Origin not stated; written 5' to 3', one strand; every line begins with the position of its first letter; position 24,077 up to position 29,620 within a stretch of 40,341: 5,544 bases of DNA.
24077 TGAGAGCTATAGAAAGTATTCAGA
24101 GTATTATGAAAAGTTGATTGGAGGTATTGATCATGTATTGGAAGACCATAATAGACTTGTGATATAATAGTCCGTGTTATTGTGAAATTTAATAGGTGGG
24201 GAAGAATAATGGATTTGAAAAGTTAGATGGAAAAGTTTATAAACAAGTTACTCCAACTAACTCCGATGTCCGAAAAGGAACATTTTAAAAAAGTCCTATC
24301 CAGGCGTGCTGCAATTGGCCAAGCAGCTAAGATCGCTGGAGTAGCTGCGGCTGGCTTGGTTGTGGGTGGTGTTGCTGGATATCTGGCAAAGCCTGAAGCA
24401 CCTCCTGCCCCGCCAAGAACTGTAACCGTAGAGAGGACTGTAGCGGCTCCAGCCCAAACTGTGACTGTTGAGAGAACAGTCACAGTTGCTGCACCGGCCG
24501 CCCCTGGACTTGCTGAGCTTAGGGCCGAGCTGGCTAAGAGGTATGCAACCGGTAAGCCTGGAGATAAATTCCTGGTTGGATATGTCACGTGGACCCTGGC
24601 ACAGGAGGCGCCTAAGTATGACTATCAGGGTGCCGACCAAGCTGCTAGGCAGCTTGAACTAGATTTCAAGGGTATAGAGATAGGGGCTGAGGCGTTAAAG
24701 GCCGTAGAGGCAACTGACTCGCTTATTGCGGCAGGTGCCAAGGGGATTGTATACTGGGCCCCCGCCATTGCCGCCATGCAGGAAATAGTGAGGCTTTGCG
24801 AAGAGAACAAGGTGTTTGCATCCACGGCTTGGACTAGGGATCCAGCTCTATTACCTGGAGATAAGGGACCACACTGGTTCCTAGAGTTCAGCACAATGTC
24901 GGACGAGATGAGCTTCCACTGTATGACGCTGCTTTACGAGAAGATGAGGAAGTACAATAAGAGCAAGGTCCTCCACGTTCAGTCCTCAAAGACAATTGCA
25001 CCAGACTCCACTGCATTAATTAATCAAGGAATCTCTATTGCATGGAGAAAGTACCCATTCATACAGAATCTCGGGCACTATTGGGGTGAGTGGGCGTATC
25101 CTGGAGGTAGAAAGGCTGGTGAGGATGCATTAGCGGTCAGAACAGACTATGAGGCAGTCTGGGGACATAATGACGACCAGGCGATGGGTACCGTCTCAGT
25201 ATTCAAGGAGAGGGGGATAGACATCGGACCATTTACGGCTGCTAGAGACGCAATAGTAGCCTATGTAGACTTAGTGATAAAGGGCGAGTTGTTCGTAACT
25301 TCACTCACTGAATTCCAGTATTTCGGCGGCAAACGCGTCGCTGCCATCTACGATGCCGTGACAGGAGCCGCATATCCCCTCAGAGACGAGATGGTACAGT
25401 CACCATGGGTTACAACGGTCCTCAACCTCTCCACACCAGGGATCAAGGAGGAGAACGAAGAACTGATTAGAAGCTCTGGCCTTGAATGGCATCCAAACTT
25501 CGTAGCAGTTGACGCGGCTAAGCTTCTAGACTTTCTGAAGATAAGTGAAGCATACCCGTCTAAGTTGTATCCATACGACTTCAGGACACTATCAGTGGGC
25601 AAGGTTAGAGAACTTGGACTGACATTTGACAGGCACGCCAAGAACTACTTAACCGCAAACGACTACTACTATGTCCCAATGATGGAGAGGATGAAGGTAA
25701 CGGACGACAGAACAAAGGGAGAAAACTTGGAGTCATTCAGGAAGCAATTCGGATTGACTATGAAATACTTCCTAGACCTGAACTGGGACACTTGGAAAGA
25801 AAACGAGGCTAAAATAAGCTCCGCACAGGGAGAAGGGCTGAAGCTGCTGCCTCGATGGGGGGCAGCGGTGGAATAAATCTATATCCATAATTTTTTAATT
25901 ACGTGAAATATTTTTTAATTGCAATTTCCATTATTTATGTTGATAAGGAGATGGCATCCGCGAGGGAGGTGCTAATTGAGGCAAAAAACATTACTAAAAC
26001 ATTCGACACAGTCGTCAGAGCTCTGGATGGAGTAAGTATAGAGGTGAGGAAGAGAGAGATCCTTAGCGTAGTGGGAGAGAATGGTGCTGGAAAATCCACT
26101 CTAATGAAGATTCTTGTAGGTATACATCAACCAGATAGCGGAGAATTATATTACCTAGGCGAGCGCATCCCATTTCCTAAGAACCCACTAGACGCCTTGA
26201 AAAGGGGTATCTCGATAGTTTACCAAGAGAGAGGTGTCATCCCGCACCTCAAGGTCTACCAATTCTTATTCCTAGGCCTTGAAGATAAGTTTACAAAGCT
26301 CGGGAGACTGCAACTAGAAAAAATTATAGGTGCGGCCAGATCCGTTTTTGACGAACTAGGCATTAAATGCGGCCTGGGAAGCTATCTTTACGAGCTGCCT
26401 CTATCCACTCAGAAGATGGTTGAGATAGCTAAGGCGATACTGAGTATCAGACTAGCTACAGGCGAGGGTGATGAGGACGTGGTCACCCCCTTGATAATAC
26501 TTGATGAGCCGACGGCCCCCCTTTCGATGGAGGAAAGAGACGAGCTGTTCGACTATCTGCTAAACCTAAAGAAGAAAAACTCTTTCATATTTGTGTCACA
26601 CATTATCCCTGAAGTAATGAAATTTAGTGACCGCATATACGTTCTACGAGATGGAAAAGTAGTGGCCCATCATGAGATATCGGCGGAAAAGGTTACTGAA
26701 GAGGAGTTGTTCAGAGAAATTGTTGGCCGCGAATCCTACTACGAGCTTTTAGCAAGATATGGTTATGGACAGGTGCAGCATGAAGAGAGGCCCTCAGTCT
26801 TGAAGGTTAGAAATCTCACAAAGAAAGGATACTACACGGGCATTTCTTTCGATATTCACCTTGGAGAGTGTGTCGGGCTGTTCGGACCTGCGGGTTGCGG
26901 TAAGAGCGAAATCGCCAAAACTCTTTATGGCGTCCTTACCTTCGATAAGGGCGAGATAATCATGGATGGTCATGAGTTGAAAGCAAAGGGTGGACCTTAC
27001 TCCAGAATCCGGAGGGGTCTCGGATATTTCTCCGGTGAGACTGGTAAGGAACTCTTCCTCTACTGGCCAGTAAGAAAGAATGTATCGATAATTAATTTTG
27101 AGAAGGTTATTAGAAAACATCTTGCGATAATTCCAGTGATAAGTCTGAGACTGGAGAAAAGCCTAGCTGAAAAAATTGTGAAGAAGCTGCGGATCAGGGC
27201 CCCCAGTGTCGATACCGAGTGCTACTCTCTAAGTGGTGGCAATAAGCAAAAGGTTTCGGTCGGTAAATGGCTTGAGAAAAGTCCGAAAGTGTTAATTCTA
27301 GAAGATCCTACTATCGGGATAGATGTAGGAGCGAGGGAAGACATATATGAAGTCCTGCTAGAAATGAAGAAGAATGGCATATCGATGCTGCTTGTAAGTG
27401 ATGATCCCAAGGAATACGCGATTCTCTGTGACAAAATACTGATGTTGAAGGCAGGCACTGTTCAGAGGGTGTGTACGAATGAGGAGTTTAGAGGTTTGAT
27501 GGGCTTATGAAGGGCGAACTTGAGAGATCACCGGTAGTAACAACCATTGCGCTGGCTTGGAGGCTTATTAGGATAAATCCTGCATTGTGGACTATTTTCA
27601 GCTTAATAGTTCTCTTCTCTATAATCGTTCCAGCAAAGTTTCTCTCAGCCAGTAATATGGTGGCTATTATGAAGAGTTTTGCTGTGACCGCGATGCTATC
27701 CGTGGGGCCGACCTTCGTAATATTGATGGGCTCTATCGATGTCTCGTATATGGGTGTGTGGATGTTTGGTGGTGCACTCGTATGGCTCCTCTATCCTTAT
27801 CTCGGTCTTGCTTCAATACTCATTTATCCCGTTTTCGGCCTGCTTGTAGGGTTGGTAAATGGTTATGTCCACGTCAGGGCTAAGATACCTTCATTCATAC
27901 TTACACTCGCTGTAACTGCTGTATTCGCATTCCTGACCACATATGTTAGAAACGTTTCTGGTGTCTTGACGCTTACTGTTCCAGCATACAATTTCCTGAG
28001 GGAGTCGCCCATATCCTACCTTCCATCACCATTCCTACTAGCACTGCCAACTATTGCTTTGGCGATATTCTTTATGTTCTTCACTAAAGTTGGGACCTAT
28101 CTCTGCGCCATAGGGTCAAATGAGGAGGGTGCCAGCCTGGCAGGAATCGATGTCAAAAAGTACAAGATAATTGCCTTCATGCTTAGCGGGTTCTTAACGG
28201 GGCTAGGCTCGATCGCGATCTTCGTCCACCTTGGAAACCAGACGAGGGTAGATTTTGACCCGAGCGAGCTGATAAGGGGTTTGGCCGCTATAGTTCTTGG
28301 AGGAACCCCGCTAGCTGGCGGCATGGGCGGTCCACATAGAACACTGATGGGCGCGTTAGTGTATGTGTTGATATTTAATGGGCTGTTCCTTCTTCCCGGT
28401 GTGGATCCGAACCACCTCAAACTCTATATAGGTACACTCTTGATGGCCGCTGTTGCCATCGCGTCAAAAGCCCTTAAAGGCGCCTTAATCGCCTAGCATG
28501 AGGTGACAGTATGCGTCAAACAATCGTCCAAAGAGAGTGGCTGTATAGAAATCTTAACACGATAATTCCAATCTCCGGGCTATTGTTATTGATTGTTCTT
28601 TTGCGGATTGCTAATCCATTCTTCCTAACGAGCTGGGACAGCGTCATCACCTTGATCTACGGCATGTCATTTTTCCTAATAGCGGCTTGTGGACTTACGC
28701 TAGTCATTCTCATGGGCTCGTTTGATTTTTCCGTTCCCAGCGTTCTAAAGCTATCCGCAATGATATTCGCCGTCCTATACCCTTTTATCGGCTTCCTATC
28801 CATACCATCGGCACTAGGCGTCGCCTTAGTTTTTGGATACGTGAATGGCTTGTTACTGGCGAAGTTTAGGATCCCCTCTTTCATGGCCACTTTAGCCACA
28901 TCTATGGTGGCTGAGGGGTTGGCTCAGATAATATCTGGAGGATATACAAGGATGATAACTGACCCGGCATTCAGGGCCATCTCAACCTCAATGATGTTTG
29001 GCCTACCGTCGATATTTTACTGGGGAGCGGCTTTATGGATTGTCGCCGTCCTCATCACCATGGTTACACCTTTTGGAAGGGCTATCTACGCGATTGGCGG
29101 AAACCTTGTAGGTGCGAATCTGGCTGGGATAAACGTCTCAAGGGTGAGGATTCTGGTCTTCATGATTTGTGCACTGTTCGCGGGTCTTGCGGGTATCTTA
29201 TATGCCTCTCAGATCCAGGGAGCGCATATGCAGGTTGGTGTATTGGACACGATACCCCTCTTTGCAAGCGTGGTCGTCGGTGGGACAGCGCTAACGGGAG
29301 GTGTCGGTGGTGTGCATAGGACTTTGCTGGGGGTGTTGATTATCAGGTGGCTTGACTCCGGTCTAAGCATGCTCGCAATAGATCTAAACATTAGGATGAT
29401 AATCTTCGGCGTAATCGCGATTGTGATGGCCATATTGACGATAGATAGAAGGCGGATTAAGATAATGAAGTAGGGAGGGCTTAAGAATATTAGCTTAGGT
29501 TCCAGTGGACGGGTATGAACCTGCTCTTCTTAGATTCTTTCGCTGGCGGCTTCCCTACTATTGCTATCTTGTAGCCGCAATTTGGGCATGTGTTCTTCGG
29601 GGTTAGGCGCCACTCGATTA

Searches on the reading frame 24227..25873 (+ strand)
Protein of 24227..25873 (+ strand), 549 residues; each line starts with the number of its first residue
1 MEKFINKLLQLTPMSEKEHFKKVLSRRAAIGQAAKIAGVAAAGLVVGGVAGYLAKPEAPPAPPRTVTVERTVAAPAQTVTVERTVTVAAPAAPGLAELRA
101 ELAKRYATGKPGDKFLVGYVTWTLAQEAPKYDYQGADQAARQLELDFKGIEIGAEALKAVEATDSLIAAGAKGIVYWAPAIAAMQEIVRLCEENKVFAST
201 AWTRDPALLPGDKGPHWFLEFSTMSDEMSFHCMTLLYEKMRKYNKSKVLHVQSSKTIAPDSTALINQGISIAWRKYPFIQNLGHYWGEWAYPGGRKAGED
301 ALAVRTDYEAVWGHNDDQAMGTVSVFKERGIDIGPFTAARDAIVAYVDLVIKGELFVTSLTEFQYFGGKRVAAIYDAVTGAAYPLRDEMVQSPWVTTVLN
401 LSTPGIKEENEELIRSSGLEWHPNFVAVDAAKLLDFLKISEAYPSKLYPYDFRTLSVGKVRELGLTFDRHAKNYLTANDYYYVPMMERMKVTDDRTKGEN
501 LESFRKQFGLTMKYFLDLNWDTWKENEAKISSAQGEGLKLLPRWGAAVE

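Call 6: search_protein_families(library=pfam, proteins=[window:24227-25873:+])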
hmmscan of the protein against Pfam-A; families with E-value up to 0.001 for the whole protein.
window:24227-25873:+ (549 aa): 2 families
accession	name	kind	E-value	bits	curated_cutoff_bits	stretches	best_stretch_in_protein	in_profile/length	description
PF13407.12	Peripla_BP_4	-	1.6e-06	28.3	35.1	1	132-380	16-256/258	Periplasmic binding protein domain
PF00532.27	Peripla_BP_1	-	0.00038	20.5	22.2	0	134-330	21-205/281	Periplasmic binding proteins and sugar binding domain of LacI family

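Call 7: search_protein_families(library=ncbifam, proteins=[window:24227-25873:+])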
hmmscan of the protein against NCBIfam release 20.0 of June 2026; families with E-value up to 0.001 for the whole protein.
window:24227-25873:+ (549 aa): 0 families

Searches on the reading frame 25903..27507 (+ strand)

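Call 6: search_protein_families(library=pfam, proteins=[window:25903-27507:+])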
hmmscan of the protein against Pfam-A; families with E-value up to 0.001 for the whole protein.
window:25903-27507:+ (535 aa): 8 families
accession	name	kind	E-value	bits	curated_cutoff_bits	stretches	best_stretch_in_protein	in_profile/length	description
PF00005.33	ABC_tran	-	1.9e-40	139.1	25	2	312-470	2-136/137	ABC transporter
PF13304.12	AAA_21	-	6.2e-09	36.8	27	0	55-85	3-33/304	AAA domain, putative AbiEii toxin, Type IV TA system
PF13555.12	AAA_29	-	3.8e-06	27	27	0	41-68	12-39/61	P-loop containing region of AAA domain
PF02463.25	SMC_N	-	5.4e-06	26.4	40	0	50-69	23-42/220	RecF/RecN/SMC N terminal domain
PF03215.21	Rad17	-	1.3e-05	25.7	23.8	0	34-77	28-71/186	Rad17 P-loop domain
PF13401.12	AAA_22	-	3.1e-05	24.7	27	0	50-95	4-33/130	AAA domain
PF13191.12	AAA_16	-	0.00079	20.4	32.6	0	39-71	14-44/167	AAA ATPase domain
PF00910.28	RNA_helicase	-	0.00083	20.3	21.5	0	326-346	3-23/105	RNA helicase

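Call 7: search_protein_families(library=ncbifam, proteins=[window:25903-27507:+])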
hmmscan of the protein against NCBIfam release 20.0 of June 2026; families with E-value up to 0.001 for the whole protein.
window:25903-27507:+ (535 aa): 188 families (the best 25 are shown)
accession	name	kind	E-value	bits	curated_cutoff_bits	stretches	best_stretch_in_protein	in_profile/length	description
NF008442.0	PRK11288.1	equivalog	4.2e-100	335.4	689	1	23-527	6-484/504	L-arabinose ABC transporter ATP-binding protein AraG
NF008030.0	PRK10762.1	equivalog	6.7e-94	315.4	745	1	22-522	2-475/501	ribose ABC transporter ATP-binding protein RbsA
NF007253.0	PRK09700.1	equivalog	2.6e-93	313.3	772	1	23-527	4-494/510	D-allose ABC transporter ATP-binding protein AlsA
NF010069.0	PRK13549.1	equivalog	2.2e-92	310.1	699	1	22-527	3-490/513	xylose ABC transporter ATP-binding protein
NF040905.2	GguA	equivalog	5.8e-92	308.7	810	1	25-527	2-489/500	multiple monosaccharide ABC transporter ATP-binding protein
NF041861.1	YtfR_transport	equivalog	3.5e-86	289.6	850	1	24-517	1-469/492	galactofuranose ABC transporter, ATP-binding protein YtfR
NF008215.0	PRK10982.1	equivalog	7e-84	282.2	828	1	14-524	3-488/506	galactose/methyl galactoside ABC transporter ATP-binding protein MglA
NF011967.0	PRK15439.1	equivalog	1.2e-81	274.8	586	1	18-527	5-488/510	autoinducer 2 ABC transporter ATP-binding protein LsrA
TIGR02633.1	xylG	equivalog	9.2e-77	258.6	723.65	1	24-528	1-489/500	D-xylose ABC transporter ATP-binding protein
NF047930.1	ABC_ATP_B6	equivalog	3.6e-71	240.3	670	1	25-527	3-497/510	putative B6 ABC transporter ATP-binding protein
TIGR04521.1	ECF_ATPase_2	equivalog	3.4e-51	174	330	4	420-525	122-228/279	energy-coupling factor transporter ATPase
NF043075.1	MMSYN1_0197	equivalog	1.1e-49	169.3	550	2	24-253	2-211/341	spermidine/putrescine ABC transporter ATP-binding protein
TIGR02142.1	modC_ABC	equivalog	2.4e-48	165.2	285.05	2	44-260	16-217/353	molybdenum ABC transporter ATP-binding protein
TIGR04406.1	LPS_export_lptB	equivalog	4.1e-46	157.2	240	2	306-522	12-215/239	LPS export ABC transporter ATP-binding protein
TIGR01188.1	drrA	subfamily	8.5e-46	156.6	312.45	2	32-261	1-210/302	daunorubicin resistance ABC transporter, ATP-binding protein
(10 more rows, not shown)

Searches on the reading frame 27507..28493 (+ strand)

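Call 6: search_protein_families(library=pfam, proteins=[window:27507-28493:+])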
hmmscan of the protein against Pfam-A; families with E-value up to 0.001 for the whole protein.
window:27507-28493:+ (329 aa): 1 family
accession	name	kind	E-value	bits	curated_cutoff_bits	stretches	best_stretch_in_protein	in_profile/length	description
PF02653.21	BPD_transp_2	-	9.7e-30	104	26.8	1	51-315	2-267/269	Branched-chain amino acid transport system / permease component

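Call 7: search_protein_families(library=ncbifam, proteins=[window:27507-28493:+])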
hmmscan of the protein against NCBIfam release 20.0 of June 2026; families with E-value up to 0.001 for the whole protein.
window:27507-28493:+ (329 aa): 10 families
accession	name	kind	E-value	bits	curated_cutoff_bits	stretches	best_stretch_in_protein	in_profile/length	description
NF007067.0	PRK09512.1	equivalog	2.9e-29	102.3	398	1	26-316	22-314/321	ribose ABC transporter permease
NF007252.0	PRK09699.1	equivalog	3.1e-28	99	396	1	31-318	32-320/326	D-allose ABC transporter permease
NF008441.0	PRK11285.1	equivalog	1.7e-24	86.6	378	1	26-318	31-322/333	L-arabinose ABC transporter permease AraH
NF040906.3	GguB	equivalog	6.2e-23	81.6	450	2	177-318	229-368/375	multiple monosaccharide ABC transporter permease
NF008630.0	PRK11618.1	equivalog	1.1e-22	80.7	363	1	29-319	14-309/331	galactofuranose ABC transporter, permease protein YjfF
NF007014.0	PRK09478.1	equivalog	4.3e-17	62.4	386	1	103-321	108-330/336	galactose/methyl galactoside ABC transporter permease MglC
NF011961.0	PRK15432.1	equivalog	4.5e-15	55.7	388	1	24-319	8-303/344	autoinducer 2 ABC transporter permease LsrC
NF041862.1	YtfT_transport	equivalog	3.9e-12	46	535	1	37-322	43-327/339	galactofuranose ABC transporter, ATP-binding protein YtfT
NF011612.1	PRK15038.1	equivalog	9e-09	34.9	500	1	34-324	16-310/322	autoinducer 2 ABC transporter permease LsrD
NF047929.1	ABC_B6_perm_2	equivalog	6.3e-06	25.6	400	1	65-253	73-264/337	putative B6 ABC transporter permease subunit 2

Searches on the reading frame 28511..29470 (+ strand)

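Call 6: search_protein_families(library=pfam, proteins=[window:28511-29470:+])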
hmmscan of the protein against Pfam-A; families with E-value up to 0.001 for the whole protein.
window:28511-29470:+ (320 aa): 1 family
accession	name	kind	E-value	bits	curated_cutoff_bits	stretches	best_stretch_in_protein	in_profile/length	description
PF02653.21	BPD_transp_2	-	1.3e-32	113.5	26.8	1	47-306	4-268/269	Branched-chain amino acid transport system / permease component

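Call 7: search_protein_families(library=ncbifam, proteins=[window:28511-29470:+])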
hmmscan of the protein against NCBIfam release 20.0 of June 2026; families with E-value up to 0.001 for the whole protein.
window:28511-29470:+ (320 aa): 11 families
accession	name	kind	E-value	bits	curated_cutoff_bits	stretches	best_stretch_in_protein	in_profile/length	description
NF008441.0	PRK11285.1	equivalog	1.3e-42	146.1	378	1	20-315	28-326/333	L-arabinose ABC transporter permease AraH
NF007067.0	PRK09512.1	equivalog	4e-41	141.2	398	1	4-310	10-316/321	ribose ABC transporter permease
NF040906.3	GguB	equivalog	1.4e-37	129.8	450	2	163-308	222-367/375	multiple monosaccharide ABC transporter permease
NF008630.0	PRK11618.1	equivalog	8.4e-35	120.5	363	1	26-280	18-278/331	galactofuranose ABC transporter, permease protein YjfF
NF011961.0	PRK15432.1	equivalog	1.8e-28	99.8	388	1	23-314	16-306/344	autoinducer 2 ABC transporter permease LsrC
NF007252.0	PRK09699.1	equivalog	9.6e-27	94.1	396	1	24-313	32-322/326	D-allose ABC transporter permease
NF007014.0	PRK09478.1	equivalog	2.5e-25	89.5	386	1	24-308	22-326/336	galactose/methyl galactoside ABC transporter permease MglC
NF041862.1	YtfT_transport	equivalog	1.1e-23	83.9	535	1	44-315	55-327/339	galactofuranose ABC transporter, ATP-binding protein YtfT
NF011612.1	PRK15038.1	equivalog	1.8e-16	60.2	500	1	24-308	12-303/322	autoinducer 2 ABC transporter permease LsrD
NF008450.0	PRK11301.1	subfamily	2.8e-05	23.7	366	1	173-308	274-399/418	high-affinity branched-chain amino acid ABC transporter permease LivM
TIGR03408.1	urea_trans_UrtC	equivalog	0.00019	21.3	296.2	1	176-305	179-301/313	urea ABC transporter permease subunit UrtC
